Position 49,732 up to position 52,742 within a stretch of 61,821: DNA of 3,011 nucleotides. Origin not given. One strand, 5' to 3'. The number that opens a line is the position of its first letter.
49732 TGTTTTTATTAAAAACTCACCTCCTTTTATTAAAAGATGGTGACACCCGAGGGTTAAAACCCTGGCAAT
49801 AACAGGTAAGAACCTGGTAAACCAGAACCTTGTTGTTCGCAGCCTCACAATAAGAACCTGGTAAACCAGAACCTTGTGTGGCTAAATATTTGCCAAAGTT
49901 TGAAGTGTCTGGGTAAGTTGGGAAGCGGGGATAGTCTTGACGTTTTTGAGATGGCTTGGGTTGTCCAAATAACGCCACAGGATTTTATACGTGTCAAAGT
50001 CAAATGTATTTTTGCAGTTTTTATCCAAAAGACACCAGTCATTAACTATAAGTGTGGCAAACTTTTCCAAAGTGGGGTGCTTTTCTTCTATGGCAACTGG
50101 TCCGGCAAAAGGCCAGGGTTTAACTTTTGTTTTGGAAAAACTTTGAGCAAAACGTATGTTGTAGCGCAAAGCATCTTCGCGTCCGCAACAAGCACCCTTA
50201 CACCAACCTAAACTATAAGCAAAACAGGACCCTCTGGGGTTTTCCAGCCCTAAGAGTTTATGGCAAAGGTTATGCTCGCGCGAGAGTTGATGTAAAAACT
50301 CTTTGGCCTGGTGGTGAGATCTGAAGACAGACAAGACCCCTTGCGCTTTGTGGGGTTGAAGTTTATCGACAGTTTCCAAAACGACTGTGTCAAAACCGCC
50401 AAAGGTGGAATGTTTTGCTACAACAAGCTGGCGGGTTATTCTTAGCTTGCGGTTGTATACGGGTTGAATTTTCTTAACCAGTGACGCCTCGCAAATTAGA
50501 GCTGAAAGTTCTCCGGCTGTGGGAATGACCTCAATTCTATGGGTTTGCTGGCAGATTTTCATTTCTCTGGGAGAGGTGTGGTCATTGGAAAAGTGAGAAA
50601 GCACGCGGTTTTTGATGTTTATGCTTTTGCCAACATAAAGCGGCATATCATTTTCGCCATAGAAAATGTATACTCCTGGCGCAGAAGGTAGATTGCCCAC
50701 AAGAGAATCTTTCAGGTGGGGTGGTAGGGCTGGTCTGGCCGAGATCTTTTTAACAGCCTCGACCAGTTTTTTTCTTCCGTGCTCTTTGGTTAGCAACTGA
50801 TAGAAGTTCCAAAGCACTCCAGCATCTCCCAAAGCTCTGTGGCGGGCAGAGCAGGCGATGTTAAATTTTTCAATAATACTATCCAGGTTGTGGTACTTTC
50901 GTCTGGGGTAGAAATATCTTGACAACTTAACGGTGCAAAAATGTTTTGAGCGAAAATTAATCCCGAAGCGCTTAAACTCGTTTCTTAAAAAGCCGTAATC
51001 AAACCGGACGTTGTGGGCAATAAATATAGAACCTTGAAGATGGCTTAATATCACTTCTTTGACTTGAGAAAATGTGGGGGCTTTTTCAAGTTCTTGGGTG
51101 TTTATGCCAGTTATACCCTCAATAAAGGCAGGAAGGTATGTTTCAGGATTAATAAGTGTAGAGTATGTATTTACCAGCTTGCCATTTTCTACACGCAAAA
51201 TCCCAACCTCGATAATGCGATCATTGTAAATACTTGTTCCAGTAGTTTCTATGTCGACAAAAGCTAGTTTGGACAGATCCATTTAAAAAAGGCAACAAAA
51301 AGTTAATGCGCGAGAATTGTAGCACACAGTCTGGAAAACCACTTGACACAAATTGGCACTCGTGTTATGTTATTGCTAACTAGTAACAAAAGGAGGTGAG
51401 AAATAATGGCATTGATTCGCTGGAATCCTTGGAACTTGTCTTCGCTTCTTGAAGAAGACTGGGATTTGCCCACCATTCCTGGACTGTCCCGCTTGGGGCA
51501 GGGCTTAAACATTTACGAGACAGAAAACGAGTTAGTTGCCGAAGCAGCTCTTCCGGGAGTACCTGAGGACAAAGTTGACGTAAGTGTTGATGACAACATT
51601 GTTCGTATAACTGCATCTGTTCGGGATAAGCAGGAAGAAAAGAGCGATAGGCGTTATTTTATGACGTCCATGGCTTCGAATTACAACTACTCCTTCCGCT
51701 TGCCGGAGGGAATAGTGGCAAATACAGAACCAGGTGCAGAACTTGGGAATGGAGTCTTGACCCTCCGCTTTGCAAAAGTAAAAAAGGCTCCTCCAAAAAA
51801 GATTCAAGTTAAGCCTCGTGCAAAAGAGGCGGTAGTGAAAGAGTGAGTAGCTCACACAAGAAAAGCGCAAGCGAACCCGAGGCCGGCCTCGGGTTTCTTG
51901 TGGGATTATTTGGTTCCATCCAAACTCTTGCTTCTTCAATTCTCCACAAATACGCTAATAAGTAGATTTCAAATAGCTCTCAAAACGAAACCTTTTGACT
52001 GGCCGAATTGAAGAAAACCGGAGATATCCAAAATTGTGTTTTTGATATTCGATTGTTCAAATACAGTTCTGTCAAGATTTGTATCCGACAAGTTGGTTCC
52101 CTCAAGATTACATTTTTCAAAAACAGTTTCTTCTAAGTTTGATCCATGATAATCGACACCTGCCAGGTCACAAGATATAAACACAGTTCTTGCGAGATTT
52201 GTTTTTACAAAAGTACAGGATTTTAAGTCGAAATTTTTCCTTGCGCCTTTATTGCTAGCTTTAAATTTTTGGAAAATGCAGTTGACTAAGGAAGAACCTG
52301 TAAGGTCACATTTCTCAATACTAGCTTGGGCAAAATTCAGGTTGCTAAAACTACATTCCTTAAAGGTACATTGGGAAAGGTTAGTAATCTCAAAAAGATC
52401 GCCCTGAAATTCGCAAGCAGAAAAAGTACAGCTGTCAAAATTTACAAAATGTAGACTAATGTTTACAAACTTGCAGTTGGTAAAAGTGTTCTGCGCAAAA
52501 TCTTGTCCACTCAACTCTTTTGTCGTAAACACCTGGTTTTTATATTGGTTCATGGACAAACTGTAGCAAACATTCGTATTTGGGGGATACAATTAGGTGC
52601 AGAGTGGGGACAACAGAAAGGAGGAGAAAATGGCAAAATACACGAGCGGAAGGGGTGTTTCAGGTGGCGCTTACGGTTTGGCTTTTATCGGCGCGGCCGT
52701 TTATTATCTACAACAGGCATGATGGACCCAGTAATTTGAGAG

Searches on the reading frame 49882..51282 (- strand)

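Call 11: search_protein_families(library=pfam, max_evalue=0.001, proteins=[window:49882-51282:-])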
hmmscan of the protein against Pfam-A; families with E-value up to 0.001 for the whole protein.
window:49882-51282:- (466 aa): 4 families
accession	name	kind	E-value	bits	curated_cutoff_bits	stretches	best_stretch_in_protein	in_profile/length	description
PF00929.31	RNase_T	-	3.2e-33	116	24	1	8-156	2-159/164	Exonuclease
PF01541.30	GIY-YIG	-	2.7e-05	24.8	22.6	1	202-271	2-71/78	GIY-YIG catalytic domain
PF13482.12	RNase_H_2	-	0.00065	20.1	22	0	7-142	1-115/165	RNase_H superfamily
PF01612.26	DNA_pol_A_exo1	-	0.00094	19.5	23.6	0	52-141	63-128/173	3'-5' exonuclease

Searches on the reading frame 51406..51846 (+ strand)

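Call 11: search_protein_families(library=pfam, max_evalue=0.001, proteins=[window:51406-51846:+])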
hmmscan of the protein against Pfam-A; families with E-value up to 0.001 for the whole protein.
window:51406-51846:+ (146 aa): 1 family
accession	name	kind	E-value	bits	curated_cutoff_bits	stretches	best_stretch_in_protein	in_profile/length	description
PF00011.27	HSP20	-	2.8e-13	50.3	20.8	1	36-136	2-102/102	Hsp20/alpha crystallin family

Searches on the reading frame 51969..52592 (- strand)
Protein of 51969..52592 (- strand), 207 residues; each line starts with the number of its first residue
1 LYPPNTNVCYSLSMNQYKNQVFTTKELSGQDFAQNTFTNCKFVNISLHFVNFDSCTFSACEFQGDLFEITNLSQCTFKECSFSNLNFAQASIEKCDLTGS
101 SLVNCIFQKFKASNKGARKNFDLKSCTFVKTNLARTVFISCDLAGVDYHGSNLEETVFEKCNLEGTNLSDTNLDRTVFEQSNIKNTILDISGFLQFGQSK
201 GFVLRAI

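Call 11: search_protein_families(library=pfam, max_evalue=0.001, proteins=[window:51969-52592:-])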
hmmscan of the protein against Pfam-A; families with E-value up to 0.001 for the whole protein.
window:51969-52592:- (207 aa): 4 families
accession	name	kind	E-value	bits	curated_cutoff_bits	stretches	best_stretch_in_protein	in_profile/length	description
PF13599.13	Pentapeptide_4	-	3.2e-22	78.8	38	3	132-186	2-56/78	Pentapeptide repeat region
PF00805.28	Pentapeptide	-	2.5e-21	75.3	20.2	2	151-188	1-38/40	Pentapeptide repeats (8 copies)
PF13576.12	Pentapeptide_3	-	6.7e-12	45.9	27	0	73-107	2-38/48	Pentapeptide repeats (9 copies)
PF23894.2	LD_SV2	-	1.9e-09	38.2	29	1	27-107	17-92/92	SV2A/B/C luminal domain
